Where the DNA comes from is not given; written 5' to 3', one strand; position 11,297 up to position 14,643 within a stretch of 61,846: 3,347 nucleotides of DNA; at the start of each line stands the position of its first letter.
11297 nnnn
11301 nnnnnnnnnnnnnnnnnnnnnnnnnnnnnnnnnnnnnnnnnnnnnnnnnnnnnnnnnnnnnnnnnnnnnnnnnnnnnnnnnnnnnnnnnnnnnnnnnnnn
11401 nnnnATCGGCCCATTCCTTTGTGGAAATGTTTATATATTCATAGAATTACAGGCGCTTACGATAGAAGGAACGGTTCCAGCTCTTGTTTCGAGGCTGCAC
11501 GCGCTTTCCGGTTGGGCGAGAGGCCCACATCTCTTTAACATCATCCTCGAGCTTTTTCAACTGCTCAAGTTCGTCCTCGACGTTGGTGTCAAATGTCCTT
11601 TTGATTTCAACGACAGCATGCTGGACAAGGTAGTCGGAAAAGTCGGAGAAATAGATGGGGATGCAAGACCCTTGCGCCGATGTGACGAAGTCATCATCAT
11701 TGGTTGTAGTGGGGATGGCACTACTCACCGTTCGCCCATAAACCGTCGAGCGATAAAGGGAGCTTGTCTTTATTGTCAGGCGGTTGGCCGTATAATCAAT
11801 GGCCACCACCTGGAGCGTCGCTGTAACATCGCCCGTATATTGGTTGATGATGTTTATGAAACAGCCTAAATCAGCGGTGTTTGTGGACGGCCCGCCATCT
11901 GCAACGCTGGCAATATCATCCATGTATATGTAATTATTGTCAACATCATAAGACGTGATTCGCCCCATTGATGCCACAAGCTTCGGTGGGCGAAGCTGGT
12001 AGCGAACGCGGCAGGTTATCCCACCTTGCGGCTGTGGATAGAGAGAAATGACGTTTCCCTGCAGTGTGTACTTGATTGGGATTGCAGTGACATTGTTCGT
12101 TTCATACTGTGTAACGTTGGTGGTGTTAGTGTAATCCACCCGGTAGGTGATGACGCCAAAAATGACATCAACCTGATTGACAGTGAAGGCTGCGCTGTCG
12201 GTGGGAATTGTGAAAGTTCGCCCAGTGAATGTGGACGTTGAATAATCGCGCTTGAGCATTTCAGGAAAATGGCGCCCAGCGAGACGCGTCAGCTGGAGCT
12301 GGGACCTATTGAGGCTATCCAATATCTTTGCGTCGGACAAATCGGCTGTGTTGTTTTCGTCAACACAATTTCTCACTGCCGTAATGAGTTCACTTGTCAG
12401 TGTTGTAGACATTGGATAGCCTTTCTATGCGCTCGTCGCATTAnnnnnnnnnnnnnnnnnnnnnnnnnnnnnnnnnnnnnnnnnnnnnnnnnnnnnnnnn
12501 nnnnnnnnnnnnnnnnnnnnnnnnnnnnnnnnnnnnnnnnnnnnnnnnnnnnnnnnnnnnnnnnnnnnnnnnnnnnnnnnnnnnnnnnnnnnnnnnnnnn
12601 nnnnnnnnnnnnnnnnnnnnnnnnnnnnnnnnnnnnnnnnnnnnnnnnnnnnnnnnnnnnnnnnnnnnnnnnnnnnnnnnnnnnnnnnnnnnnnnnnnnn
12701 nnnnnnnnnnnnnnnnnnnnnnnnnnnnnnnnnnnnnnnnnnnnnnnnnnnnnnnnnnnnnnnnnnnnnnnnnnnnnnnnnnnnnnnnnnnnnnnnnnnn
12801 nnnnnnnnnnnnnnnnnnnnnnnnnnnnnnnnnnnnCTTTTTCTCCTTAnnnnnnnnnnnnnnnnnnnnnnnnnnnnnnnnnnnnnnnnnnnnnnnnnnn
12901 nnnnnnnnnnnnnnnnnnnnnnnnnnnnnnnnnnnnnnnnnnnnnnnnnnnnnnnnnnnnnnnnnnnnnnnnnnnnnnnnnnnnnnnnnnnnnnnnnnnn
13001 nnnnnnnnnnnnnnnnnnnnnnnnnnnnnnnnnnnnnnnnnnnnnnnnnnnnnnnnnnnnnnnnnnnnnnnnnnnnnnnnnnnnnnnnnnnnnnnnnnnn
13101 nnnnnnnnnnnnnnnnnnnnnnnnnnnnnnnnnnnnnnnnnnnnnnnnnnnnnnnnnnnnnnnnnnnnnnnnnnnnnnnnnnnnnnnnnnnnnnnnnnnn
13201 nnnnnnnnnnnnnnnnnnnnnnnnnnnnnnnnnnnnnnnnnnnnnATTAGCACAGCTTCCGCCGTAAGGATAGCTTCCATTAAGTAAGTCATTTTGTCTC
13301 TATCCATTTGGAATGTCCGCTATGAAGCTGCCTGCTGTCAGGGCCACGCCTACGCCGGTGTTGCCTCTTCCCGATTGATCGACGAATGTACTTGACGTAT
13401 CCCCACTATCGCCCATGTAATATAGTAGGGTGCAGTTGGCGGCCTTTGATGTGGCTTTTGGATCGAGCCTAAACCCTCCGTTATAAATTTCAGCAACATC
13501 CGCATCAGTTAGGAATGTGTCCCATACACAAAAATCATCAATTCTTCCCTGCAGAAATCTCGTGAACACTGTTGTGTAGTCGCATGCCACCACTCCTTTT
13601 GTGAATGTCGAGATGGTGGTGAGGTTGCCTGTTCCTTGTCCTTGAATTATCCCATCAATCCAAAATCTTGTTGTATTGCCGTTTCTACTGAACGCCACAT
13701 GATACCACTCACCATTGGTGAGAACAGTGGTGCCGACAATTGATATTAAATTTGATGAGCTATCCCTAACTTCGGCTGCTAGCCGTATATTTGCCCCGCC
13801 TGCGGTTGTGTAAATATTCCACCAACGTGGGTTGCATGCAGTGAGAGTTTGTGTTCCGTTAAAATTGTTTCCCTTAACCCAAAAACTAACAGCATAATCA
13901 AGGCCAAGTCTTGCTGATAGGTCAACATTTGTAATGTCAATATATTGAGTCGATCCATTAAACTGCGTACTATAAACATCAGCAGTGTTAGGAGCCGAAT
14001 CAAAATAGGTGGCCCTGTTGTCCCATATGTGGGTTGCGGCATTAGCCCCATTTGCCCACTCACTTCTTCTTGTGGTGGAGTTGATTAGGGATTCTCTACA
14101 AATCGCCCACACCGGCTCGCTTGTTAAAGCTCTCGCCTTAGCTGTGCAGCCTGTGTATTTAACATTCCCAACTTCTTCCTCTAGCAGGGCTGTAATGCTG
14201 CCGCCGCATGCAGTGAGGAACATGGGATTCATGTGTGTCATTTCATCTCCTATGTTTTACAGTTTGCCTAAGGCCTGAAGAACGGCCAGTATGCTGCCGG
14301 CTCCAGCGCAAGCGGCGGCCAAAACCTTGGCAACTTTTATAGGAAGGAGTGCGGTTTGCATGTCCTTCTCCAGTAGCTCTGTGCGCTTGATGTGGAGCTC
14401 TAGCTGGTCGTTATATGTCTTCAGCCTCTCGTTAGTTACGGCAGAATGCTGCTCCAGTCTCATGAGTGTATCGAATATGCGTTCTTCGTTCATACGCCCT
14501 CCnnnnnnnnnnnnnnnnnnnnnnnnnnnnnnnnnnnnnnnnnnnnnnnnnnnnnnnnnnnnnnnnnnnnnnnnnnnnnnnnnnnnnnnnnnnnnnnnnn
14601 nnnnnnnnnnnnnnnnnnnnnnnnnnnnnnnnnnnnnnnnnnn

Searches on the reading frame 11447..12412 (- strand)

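Call 14: search_protein_families(library=phrogs, proteins=[window:11447-12412:-], max_evalue=0.001)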
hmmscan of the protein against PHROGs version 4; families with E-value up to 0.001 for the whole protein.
window:11447-12412:- (321 aa): 1 family
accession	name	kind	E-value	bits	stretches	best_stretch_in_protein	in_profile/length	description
phrog_2941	-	head and packaging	1.1e-06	29.4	1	8-147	8-140/208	virion structural protein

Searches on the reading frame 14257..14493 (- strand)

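Call 102: search_protein_families(library=ncbifam, proteins=[window:14257-14493:-], max_evalue=1)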
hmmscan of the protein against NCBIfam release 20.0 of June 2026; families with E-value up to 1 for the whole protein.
window:14257-14493:- (78 aa): 2 families
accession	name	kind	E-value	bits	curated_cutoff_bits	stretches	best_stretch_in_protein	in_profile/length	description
NF035925.1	Geo26A_fam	subfamily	0.028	14.2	40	1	22-76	117-171/197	geobacillin-26 family protein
NF004823.0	PRK06179.1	subfamily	0.11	12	310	1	12-64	182-231/271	oxidoreductase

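Call 108: search_protein_families(library=phrogs, proteins=[window:14257-14493:-], max_evalue=0.1)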
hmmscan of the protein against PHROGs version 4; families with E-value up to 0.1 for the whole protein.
window:14257-14493:- (78 aa): 0 families
